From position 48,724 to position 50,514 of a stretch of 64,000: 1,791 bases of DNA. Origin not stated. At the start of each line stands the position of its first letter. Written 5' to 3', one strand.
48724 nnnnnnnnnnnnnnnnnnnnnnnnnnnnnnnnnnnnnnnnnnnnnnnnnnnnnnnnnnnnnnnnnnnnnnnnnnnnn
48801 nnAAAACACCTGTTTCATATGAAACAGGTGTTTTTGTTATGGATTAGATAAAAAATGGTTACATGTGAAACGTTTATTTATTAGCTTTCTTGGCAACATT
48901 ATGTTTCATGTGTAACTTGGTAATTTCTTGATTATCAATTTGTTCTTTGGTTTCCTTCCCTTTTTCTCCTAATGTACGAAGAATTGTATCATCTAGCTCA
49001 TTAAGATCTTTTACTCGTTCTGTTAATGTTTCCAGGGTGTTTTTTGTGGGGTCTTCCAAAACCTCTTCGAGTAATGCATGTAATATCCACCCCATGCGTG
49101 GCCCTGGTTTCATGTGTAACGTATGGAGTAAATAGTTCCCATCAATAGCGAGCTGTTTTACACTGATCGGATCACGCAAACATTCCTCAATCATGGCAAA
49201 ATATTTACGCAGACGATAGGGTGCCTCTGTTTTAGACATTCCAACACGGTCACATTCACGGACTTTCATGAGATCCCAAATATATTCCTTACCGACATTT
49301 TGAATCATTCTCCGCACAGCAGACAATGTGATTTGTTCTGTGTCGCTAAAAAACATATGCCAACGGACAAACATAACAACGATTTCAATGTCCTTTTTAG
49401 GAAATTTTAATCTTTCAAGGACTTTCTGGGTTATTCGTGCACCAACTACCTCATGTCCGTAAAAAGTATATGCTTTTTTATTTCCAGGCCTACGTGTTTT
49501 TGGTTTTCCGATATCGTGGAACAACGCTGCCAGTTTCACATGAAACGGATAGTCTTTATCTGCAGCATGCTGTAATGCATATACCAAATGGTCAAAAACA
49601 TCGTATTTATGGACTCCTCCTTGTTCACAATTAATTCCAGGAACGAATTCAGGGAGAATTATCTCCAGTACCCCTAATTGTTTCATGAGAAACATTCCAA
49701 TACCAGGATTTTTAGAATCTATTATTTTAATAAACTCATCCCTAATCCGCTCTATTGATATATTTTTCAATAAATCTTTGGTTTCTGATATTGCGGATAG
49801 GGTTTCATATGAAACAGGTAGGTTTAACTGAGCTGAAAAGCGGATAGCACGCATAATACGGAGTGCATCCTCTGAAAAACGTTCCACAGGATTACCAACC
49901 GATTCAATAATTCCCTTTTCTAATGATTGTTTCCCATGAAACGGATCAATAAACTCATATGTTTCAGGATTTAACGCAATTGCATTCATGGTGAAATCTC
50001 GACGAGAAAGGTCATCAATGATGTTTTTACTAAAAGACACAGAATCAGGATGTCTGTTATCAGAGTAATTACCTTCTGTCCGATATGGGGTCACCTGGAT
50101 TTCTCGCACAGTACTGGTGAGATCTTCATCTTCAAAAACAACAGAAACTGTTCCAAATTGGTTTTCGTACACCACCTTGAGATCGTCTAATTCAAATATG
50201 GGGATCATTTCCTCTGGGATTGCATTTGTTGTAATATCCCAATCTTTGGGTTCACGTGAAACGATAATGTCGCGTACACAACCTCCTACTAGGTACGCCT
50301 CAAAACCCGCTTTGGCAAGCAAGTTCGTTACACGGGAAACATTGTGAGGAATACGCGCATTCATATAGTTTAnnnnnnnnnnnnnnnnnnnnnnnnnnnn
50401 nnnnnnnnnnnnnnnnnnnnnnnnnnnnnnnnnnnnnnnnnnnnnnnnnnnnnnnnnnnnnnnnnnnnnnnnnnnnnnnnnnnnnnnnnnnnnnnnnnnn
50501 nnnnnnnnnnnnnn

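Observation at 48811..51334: Dense array of parS-like palindromes, several embedded in coding sequence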

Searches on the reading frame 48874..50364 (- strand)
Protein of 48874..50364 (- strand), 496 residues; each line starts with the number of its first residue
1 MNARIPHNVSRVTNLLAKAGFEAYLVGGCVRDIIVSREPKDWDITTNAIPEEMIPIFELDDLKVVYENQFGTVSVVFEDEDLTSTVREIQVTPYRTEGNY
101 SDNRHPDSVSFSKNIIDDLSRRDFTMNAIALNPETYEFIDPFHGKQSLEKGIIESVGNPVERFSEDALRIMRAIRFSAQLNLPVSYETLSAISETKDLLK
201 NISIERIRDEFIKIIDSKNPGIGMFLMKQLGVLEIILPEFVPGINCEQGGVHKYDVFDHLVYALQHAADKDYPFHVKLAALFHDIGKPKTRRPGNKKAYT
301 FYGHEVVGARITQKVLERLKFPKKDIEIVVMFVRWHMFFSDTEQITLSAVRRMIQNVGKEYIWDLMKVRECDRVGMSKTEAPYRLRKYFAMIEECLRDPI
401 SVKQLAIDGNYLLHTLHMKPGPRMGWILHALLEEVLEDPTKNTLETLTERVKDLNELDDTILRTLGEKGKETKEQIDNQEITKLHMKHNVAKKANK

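Call 11: search_protein_families(library=pfam, proteins=[window:48874-50364:-], max_evalue=0.01)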
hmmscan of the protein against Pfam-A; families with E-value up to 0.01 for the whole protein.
window:48874-50364:- (496 aa): 4 families
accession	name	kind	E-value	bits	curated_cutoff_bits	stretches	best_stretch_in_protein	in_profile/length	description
PF01743.26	PolyA_pol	-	3.2e-33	115.2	23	1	23-153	1-125/126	Poly A polymerase head domain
PF12627.12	PolyA_pol_RNAbd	-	2.2e-15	56.6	22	1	184-240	4-60/64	Probable RNA and SrmB- binding site of polymerase A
PF01966.28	HD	-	1.1e-10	42.2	22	1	273-349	24-104/116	HD domain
PF13735.12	tRNA_NucTran2_2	-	2.8e-09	37.5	27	1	313-449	25-147/149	tRNA nucleotidyltransferase domain 2 putative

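Call 15: find_encoding_contigs(protein=window:48874-50364:-, flank=10000, max_places=10)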
Protein window:48874-50364:- (496 aa): no gene with exactly this product is on record in the collection.

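Call 16: find_homologous_proteins(query=window:48874-50364:-, max_evalue=1e-30)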
Query window:48874-50364:- (496 aa): 8000 proteins with E <= 1e-30 among 8000 candidates; the best 120 are listed.
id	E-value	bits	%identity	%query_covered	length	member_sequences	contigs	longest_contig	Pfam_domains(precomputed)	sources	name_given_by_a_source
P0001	0.0e+0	1128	100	100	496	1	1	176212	PF01743.27,PF12627.13,PF01966.29,PF13735.13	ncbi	-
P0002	7.1e-296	999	87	100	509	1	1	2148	PF01743.27,PF12627.13,PF01966.29,PF13735.13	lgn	-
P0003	6.0e-294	993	88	99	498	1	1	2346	PF01743.27,PF12627.13,PF01966.29,PF13735.13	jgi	jgi:tRNA nucleotidyltransferase (CCA-adding enzyme)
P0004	1.2e-289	979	86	100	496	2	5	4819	PF01743.27,PF12627.13,PF01966.29,PF13735.13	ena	-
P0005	2.6e-288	974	85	100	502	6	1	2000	PF01743.27,PF12627.13,PF01966.29,PF13735.13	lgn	-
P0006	1.5e-271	919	79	99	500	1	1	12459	PF01743.27,PF12627.13,PF01966.29,PF13735.13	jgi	jgi:poly(A) polymerase/tRNA nucleotidyltransferase (CCA-adding enzyme)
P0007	2.0e-265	899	78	100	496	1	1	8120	PF01743.27,PF12627.13,PF01966.29,PF13735.13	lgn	-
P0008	7.8e-264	894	78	99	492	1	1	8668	PF01743.27,PF12627.13,PF01966.29,PF13735.13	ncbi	-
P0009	4.7e-262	888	76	100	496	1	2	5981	PF01743.27,PF12627.13,PF01966.29,PF13735.13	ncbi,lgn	-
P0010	4.8e-259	878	77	99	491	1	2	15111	PF01743.27,PF12627.13,PF01966.29,PF13735.13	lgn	-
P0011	2.9e-253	859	75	99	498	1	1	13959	PF01743.27,PF12627.13,PF01966.29,PF13735.13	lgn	-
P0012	1.8e-252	856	74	99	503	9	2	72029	PF01743.27,PF12627.13,PF01966.29,PF13735.13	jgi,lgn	jgi:tRNA nucleotidyltransferase (CCA-adding enzyme)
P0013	4.0e-251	852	74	99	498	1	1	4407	PF01743.27,PF12627.13,PF01966.29,PF13735.13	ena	-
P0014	3.1e-249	846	74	99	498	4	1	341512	PF01743.27,PF12627.13,PF01966.29,PF13735.13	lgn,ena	-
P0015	4.2e-249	845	73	99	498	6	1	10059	PF01743.27,PF12627.13,PF01966.29,PF13735.13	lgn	-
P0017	1.5e-239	814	73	99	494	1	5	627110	PF01743.27,PF12627.13,PF01966.29,PF13735.13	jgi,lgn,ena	jgi:tRNA nucleotidyltransferase (CCA-adding enzyme)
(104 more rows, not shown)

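Call 17: find_related_loci(query=window:48874-50364:-, collection=genome_contigs, flank=10000)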
Query window:48874-50364:- (496 aa) in genome_contigs; peptide patterns used: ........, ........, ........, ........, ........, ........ (x = any residue, [..] = any of these).
74 stretches matched a pattern; 53 encode a relative of the query (tblastn E <= 1e-3); 53 distinct loci.
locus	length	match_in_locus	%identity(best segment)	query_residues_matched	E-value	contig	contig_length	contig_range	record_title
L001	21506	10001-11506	84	1-496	0e+0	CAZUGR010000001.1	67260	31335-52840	MAG TPA_asm: uncultured Candidatus Saccharibacteria bacterium isolate SRP300315_co1_13 genome assembly, contig: NODE_216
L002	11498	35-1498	55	1-490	0e+0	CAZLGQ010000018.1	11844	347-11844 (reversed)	MAG TPA_asm: uncultured Candidatus Saccharibacteria bacterium isolate SRP201947_co1_417 genome assembly, contig: NODE_30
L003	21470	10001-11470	53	4-490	5e-174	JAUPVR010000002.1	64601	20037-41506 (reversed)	MAG: Patescibacteria group bacterium isolate erpe_2018_sw_33hr_WHONDRS-SW48-000096_A_bin.20 scaffold_24, whole genome sh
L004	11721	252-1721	53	4-490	2e-172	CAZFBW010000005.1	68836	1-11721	MAG TPA_asm: uncultured Candidatus Saccharibacteria bacterium isolate SRP342105_co1_442 genome assembly, contig: NODE_48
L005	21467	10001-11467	54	5-490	6e-171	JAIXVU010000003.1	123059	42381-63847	MAG: bacterium isolate D1_MAG_00076 pond_D1_MAG_00076_000000000010, whole genome shotgun sequence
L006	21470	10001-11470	53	4-490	2e-170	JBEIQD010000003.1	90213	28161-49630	MAG: Candidatus Nomurabacteria bacterium isolate Sample-106-S6-bin-90 Sample_106_S6-bin_90-k141_1261630, whole genome sh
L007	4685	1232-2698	53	5-490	7e-174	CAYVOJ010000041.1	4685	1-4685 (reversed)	MAG TPA_asm: uncultured Candidatus Saccharibacteria bacterium isolate binchicken_co128_51 genome assembly, contig: NODE_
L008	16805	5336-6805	53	4-490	3e-169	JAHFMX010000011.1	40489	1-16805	MAG: bacterium isolate nzgw467 NODE_864_length_40490_cov_19.826030, whole genome shotgun sequence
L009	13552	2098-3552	54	5-483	4e-169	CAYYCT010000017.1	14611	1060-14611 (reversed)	MAG TPA_asm: uncultured Candidatus Saccharibacteria bacterium isolate SRP278252_co2_838 genome assembly, contig: NODE_85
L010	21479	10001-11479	51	1-490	7e-168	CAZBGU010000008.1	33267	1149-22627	MAG TPA_asm: uncultured Candidatus Saccharibacteria bacterium isolate SRP278252_co1_166 genome assembly, contig: NODE_20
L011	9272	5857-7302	53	4-483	2e-167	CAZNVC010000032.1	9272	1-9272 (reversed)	MAG TPA_asm: uncultured Candidatus Saccharibacteria bacterium isolate SRP278252_co1_774 genome assembly, contig: NODE_13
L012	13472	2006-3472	52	5-490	2e-167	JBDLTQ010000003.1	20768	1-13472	MAG: Candidatus Parcubacteria bacterium isolate lewisrun_2019_sw_WHONDRS-S19S_0014_B_bin.23 scaffold_492560, whole genom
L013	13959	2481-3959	51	1-490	4e-166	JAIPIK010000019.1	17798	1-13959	MAG: Candidatus Gracilibacteria bacterium isolate Tobar13.5m-G72 Tobar13-5m-C3575, whole genome shotgun sequence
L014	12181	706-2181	51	3-491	4e-166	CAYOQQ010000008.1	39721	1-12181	MAG TPA_asm: uncultured Candidatus Saccharibacteria bacterium isolate SRP278252_co2_198 genome assembly, contig: NODE_18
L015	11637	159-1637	51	1-490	2e-166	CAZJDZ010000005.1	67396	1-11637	MAG TPA_asm: uncultured Candidatus Saccharibacteria bacterium isolate SRP296810_co1_219 genome assembly, contig: NODE_33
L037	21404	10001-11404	52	5-469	1e-159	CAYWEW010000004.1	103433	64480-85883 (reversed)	MAG TPA_asm: uncultured Candidatus Saccharibacteria bacterium isolate SRP219642_co7_139 genome assembly, contig: NODE_21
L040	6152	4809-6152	53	1-445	5e-158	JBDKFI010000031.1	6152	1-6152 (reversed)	MAG: Candidatus Parcubacteria bacterium isolate farmington_2019_sw_WHONDRS-S19S_0053_A_bin.33 scaffold_0005935, whole ge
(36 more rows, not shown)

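Call 18: find_encoding_contigs(protein=P0001, flank=10000, max_places=3)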
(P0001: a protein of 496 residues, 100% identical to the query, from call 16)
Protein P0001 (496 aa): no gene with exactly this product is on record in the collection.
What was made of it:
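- On Chromosomal parS (ParABS centromere): The source contig (176 kb) was not retrievable (calls 15, 18).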

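Call 46: list_cluster_members(proteins=[P0001, P0017, P0014])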
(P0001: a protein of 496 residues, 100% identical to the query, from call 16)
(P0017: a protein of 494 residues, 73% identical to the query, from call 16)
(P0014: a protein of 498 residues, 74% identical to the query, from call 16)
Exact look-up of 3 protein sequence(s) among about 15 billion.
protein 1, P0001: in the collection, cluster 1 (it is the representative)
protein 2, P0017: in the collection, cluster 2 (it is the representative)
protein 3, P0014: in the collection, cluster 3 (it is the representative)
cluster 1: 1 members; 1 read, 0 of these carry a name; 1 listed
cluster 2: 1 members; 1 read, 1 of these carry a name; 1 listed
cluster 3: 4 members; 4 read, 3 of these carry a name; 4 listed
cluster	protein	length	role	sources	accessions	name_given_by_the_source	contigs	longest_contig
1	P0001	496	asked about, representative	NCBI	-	-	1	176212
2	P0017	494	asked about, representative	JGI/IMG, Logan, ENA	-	tRNA nucleotidyltransferase (CCA-adding enzyme)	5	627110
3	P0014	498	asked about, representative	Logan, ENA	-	-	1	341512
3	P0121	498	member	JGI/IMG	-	poly(A) polymerase/tRNA nucleotidyltransferase (CCA-adding enzyme)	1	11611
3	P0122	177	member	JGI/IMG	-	tRNA nucleotidyltransferase (CCA-adding enzyme)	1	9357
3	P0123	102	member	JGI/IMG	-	hypothetical protein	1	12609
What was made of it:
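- Tried and rejected: I tried to retrieve it through exact protein look-up (calls 15, 18), but it is not indexed. list_cluster_members gave no accession (call 46).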

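Call 47: find_encoding_contigs(protein=P0017, flank=10000, max_places=2)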
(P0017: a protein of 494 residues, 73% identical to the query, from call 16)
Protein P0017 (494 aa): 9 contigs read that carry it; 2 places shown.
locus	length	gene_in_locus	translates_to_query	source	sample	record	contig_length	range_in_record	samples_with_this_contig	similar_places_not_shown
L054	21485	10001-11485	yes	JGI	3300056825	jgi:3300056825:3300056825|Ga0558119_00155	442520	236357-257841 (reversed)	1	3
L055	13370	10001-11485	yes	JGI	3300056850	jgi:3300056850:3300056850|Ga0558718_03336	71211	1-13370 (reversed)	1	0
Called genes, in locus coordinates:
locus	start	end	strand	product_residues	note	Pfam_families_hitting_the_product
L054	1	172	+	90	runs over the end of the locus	PF00216:Bac_DNA_binding, PF18291:HU-HIG (weak)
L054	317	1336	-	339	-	-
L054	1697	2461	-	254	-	PF03372:Exo_endo_phos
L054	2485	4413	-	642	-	PF00580:UvrD-helicase, PF13086:AAA_11 (faint), PF13245:AAA_19, PF13604:AAA_30 (faint), PF01443:Viral_helicase1 (faint), PF13087:AAA_12 (faint), PF13361:UvrD_C, PF13538:UvrD_C_2 (weak)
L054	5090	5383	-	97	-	-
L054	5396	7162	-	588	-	-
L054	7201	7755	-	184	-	PF02021:UPF0102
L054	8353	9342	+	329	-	-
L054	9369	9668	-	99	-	-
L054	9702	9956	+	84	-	PF04024:PspC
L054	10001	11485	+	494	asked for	PF01743:PolyA_pol, PF12627:PolyA_pol_RNAbd, PF01966:HD, PF13735:tRNA_NucTran2_2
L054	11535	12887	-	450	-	PF04055:Radical_SAM (weak)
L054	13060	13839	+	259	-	PF01978:TrmB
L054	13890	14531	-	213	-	-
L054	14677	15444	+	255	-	PF01978:TrmB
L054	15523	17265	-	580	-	PF06418:CTP_synth_N, PF07722:Peptidase_C26 (faint), PF00117:GATase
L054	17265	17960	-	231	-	-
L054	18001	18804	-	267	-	PF03372:Exo_endo_phos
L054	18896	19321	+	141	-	-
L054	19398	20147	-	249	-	PF01135:PCMT (weak), PF01209:Ubie_methyltran (weak), PF08003:Methyltransf_9 (weak), PF13489:Methyltransf_23, PF13847:Methyltransf_31, PF08241:Methyltransf_11, PF08242:Methyltransf_12, PF13649:Methyltransf_25, +1 more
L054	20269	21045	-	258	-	PF01471:PG_binding_1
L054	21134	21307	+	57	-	-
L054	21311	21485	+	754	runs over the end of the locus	-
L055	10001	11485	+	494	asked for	PF01743:PolyA_pol, PF12627:PolyA_pol_RNAbd, PF01966:HD, PF13735:tRNA_NucTran2_2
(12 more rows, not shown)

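Call 58: find_encoding_contigs(protein=P0014, flank=10000, max_places=1)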
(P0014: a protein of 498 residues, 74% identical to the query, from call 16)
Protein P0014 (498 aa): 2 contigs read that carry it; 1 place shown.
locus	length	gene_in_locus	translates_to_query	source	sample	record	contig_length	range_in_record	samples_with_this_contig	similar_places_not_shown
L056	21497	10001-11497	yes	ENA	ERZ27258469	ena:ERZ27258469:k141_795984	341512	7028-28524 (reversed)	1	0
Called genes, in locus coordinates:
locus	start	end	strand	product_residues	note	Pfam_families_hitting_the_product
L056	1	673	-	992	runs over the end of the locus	-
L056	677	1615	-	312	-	PF18884:TSP3_bac (weak)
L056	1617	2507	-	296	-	PF00398:RrnaAD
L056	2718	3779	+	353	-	PF01476:LysM, PF23446:LysM1_NFP_LYK (faint), PF23473:LysM3_LYK4_5 (weak), PF01476:LysM, PF01551:Peptidase_M23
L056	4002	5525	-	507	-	PF05362:Lon_C (weak), PF13541:ChlI, PF01078:Mg_chelatase, PF07728:AAA_5, PF00493:MCM (weak), PF13335:Mg_chelatase_C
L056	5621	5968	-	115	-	PF01258:zf-dskA_traR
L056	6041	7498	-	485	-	-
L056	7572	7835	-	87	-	PF00312:Ribosomal_S15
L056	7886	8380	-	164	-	PF08378:NERD (weak), PF02021:UPF0102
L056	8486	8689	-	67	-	-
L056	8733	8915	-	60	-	-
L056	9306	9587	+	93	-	PF04024:PspC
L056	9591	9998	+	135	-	PF00293:NUDIX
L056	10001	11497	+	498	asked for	PF01743:PolyA_pol, PF12627:PolyA_pol_RNAbd, PF01966:HD, PF13735:tRNA_NucTran2_2 (weak)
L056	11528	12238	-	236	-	-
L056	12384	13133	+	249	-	PF01978:TrmB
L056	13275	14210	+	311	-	PF02661:Fic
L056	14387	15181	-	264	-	PF03372:Exo_endo_phos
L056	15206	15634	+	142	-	-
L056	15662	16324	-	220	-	PF02353:CMAS (weak), PF01209:Ubie_methyltran, PF13489:Methyltransf_23, PF13847:Methyltransf_31, PF08241:Methyltransf_11, PF08242:Methyltransf_12, PF13649:Methyltransf_25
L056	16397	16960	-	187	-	PF06185:YecM (weak)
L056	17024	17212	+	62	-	-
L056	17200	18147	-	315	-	PF02899:Phage_int_SAM_1, PF13495:Phage_int_SAM_4 (faint), PF00589:Phage_integrase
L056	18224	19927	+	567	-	-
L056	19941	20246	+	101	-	PF18908:DUF5663 (weak)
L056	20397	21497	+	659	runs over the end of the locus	PF00580:UvrD-helicase, PF13086:AAA_11 (weak), PF13245:AAA_19, PF13604:AAA_30 (faint), PF13361:UvrD_C, PF13538:UvrD_C_2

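Call 59: find_encoding_contigs(protein=P0012, flank=10000, max_places=1)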
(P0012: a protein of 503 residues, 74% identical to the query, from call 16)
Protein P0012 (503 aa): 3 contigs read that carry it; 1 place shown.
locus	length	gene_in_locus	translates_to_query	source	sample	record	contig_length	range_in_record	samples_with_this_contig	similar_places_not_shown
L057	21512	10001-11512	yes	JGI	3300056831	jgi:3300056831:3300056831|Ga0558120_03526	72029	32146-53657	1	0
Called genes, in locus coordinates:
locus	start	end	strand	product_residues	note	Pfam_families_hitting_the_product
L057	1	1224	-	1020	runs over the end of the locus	-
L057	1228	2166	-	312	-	PF18884:TSP3_bac (weak)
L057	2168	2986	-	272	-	PF00398:RrnaAD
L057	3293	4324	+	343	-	PF01476:LysM, PF23446:LysM1_NFP_LYK (faint), PF23473:LysM3_LYK4_5 (weak), PF01476:LysM, PF01551:Peptidase_M23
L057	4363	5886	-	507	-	PF05362:Lon_C (weak), PF13541:ChlI, PF01078:Mg_chelatase, PF07728:AAA_5, PF00493:MCM (weak), PF13335:Mg_chelatase_C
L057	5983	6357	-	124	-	PF01258:zf-dskA_traR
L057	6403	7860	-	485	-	-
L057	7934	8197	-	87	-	PF00312:Ribosomal_S15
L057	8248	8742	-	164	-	PF02021:UPF0102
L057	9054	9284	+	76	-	-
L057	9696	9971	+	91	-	PF04024:PspC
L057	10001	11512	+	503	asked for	PF01743:PolyA_pol, PF12627:PolyA_pol_RNAbd, PF01966:HD, PF13735:tRNA_NucTran2_2 (weak)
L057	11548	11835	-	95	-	-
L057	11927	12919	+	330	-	PF01595:CNNM, PF00571:CBS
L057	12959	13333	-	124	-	-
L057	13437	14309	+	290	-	PF01156:IU_nuc_hydro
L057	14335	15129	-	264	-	PF03372:Exo_endo_phos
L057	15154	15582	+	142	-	-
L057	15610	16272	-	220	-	PF02353:CMAS (weak), PF01209:Ubie_methyltran, PF13489:Methyltransf_23, PF13847:Methyltransf_31, PF08241:Methyltransf_11, PF08242:Methyltransf_12 (weak), PF13649:Methyltransf_25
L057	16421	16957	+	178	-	-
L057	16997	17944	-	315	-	PF02899:Phage_int_SAM_1, PF13102:Phage_int_SAM_5 (faint), PF13495:Phage_int_SAM_4 (faint), PF00589:Phage_integrase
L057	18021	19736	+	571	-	-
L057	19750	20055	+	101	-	PF18908:DUF5663 (weak)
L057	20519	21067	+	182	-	PF00580:UvrD-helicase, PF13086:AAA_11 (faint), PF13245:AAA_19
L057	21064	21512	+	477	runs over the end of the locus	PF00580:UvrD-helicase, PF13245:AAA_19 (weak), PF13361:UvrD_C, PF13538:UvrD_C_2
